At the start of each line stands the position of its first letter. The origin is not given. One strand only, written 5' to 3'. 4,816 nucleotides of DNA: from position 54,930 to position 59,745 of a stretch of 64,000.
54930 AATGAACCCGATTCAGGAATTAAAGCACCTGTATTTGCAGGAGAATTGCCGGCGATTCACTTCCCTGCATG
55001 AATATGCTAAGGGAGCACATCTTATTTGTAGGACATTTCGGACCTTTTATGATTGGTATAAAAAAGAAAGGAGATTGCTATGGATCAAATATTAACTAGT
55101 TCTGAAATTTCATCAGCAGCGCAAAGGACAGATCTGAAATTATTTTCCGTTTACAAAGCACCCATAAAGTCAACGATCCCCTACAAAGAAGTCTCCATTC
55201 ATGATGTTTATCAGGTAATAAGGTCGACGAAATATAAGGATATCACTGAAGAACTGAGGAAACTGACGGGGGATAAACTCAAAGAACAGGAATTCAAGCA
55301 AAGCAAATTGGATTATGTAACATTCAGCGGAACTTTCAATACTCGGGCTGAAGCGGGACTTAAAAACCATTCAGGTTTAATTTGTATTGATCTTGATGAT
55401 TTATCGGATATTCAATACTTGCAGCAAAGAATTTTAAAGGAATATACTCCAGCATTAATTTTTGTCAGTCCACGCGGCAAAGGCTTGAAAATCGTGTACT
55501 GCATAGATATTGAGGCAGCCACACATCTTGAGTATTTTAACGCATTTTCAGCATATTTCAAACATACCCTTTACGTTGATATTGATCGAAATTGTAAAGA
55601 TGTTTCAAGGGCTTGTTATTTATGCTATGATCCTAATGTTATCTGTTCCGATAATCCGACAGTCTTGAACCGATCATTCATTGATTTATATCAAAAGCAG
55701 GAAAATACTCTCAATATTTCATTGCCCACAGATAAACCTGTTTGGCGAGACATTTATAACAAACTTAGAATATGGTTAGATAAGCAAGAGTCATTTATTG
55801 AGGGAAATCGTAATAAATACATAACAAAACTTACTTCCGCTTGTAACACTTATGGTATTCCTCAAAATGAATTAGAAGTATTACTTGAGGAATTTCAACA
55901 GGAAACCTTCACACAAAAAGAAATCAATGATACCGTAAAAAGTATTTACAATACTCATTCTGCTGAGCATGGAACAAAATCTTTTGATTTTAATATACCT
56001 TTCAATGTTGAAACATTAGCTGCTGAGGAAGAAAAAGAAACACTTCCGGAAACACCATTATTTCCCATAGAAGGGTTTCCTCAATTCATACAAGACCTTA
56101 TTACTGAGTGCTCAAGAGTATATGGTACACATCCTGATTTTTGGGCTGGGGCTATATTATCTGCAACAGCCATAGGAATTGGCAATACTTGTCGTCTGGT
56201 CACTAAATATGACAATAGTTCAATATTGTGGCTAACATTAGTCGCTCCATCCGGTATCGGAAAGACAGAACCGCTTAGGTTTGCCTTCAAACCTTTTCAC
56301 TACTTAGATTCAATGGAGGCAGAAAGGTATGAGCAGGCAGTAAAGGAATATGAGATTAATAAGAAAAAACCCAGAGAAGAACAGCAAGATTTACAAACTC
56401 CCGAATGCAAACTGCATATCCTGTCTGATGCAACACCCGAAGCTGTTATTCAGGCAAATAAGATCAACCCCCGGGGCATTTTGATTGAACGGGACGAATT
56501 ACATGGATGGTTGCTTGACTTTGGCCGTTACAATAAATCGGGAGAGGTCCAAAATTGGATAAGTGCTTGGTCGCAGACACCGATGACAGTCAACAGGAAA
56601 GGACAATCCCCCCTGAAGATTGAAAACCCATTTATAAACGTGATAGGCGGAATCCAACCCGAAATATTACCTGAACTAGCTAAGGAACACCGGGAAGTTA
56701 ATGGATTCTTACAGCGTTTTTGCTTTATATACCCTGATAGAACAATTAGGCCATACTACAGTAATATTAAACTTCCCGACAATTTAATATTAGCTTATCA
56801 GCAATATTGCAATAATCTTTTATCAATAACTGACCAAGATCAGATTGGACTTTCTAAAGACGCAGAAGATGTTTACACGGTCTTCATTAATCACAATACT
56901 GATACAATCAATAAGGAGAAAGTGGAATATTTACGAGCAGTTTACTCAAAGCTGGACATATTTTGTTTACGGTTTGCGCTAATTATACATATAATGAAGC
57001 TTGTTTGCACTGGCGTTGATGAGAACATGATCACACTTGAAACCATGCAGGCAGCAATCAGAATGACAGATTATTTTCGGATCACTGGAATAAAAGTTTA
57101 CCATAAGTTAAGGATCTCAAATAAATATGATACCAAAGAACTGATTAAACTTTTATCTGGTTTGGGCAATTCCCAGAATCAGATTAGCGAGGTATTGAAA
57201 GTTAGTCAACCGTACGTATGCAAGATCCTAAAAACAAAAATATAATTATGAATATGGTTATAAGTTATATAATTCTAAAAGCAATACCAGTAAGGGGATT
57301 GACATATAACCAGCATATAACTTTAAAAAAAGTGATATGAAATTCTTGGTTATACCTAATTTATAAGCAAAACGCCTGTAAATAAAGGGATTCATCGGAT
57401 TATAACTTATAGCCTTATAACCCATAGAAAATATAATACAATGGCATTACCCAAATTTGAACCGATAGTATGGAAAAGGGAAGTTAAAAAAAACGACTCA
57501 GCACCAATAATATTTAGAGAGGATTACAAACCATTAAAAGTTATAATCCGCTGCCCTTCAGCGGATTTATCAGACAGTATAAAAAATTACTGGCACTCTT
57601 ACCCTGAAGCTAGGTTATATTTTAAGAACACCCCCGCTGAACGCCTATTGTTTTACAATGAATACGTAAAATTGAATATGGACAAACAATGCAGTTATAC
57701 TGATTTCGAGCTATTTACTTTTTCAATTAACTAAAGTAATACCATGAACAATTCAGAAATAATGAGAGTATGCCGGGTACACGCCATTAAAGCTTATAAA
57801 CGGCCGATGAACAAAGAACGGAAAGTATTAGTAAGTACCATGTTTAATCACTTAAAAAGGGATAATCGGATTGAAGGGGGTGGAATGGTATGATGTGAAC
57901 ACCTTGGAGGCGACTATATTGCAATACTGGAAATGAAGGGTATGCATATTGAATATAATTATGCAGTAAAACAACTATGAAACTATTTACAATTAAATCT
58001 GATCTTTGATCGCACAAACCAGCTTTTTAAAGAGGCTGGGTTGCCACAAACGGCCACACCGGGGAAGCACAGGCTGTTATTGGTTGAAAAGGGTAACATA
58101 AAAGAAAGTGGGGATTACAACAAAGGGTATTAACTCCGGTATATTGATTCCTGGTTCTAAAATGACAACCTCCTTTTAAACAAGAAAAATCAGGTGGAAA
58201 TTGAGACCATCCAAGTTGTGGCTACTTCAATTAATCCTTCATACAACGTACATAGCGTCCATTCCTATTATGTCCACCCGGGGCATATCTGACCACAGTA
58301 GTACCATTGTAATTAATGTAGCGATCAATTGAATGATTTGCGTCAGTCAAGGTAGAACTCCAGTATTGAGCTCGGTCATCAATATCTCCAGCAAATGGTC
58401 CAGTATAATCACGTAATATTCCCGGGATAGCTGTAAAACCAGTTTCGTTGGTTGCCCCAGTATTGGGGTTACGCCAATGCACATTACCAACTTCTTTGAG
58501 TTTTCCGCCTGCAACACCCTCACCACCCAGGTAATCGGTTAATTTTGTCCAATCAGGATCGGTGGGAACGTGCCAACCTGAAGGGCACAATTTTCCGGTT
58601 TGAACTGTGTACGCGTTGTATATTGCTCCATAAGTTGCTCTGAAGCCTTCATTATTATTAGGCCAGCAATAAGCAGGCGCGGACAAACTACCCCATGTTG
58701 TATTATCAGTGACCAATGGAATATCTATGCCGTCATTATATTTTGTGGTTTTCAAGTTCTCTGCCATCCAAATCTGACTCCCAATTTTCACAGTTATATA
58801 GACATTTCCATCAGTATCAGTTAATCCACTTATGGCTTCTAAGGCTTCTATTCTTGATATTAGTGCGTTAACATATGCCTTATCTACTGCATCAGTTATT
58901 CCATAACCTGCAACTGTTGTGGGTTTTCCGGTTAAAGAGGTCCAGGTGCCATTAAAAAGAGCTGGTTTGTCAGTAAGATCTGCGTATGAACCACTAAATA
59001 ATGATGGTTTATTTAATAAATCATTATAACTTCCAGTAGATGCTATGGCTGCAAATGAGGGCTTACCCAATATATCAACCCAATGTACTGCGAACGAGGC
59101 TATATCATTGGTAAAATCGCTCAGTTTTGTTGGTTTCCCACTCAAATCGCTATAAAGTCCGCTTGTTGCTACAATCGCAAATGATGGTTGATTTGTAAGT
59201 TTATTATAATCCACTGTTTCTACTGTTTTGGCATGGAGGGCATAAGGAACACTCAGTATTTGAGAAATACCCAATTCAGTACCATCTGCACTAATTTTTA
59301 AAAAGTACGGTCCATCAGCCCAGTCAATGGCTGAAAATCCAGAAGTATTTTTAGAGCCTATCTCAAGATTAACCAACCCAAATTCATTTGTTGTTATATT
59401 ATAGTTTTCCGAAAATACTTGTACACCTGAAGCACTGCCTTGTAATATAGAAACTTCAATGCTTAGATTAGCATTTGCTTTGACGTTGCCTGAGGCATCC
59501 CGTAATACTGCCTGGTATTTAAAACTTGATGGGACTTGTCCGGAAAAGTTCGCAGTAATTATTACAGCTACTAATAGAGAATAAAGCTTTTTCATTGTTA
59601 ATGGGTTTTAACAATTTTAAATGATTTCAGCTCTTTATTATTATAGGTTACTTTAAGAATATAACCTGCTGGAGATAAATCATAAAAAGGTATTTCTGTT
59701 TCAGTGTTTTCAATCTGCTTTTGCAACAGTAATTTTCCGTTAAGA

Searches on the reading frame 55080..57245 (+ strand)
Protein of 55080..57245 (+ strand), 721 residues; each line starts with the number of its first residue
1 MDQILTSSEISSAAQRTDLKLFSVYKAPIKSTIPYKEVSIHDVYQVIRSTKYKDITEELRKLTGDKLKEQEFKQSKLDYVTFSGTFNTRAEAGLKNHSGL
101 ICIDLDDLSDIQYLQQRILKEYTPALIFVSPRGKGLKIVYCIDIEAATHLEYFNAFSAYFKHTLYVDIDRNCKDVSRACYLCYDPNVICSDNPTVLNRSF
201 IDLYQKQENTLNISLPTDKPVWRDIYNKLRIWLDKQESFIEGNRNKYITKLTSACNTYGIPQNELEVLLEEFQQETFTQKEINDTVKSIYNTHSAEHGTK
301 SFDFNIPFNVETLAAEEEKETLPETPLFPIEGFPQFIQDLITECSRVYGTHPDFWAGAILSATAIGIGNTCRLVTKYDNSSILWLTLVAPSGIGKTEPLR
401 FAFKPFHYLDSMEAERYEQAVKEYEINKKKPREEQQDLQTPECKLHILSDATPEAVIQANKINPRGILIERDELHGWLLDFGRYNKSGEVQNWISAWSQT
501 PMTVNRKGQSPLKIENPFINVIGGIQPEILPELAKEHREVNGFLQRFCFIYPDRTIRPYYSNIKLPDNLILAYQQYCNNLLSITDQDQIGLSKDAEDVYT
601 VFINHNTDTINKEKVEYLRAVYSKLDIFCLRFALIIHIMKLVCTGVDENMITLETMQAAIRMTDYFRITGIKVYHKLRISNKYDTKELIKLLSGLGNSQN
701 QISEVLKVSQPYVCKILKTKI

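Call 77: search_protein_families(library=pfam, proteins=[window:55080-57245:+], max_evalue=0.00001)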
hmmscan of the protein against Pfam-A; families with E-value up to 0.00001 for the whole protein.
window:55080-57245:+ (721 aa): 3 families
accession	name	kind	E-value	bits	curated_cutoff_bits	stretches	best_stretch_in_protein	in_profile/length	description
PF13148.11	DUF3987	-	8.7e-45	153.9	27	1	350-666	2-354/364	Protein of unknown function (DUF3987)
PF08800.15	BT4734-like_N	-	7.9e-21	75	22.4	1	75-187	4-132/134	BT4734-like, N-terminal domain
PF08708.16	PriCT_1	-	2.2e-07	30.8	21.1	1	241-291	10-63/67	Primase C terminal 1 (PriCT-1)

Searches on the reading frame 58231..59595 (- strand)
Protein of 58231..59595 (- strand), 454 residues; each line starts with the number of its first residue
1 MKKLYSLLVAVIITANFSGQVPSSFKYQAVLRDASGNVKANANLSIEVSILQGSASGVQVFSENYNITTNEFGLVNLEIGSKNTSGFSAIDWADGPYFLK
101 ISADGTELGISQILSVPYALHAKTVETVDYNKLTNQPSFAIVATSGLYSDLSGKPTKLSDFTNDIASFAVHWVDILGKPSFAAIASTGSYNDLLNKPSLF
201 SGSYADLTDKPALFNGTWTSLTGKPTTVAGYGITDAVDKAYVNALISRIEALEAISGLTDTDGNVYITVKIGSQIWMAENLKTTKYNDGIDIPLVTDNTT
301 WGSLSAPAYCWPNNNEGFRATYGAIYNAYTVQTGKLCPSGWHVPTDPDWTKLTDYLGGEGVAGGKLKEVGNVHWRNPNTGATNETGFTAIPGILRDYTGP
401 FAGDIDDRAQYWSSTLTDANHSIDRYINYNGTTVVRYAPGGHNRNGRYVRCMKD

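Call 77: search_protein_families(library=pfam, proteins=[window:58231-59595:-], max_evalue=0.00001)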
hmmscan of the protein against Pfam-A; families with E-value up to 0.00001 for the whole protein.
window:58231-59595:- (454 aa): 1 family
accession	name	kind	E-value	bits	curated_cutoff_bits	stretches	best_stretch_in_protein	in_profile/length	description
PF09603.15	Fib_succ_major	-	1.3e-34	120.5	33.9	1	269-453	1-187/187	Fibrobacter succinogenes major domain (Fib_succ_major)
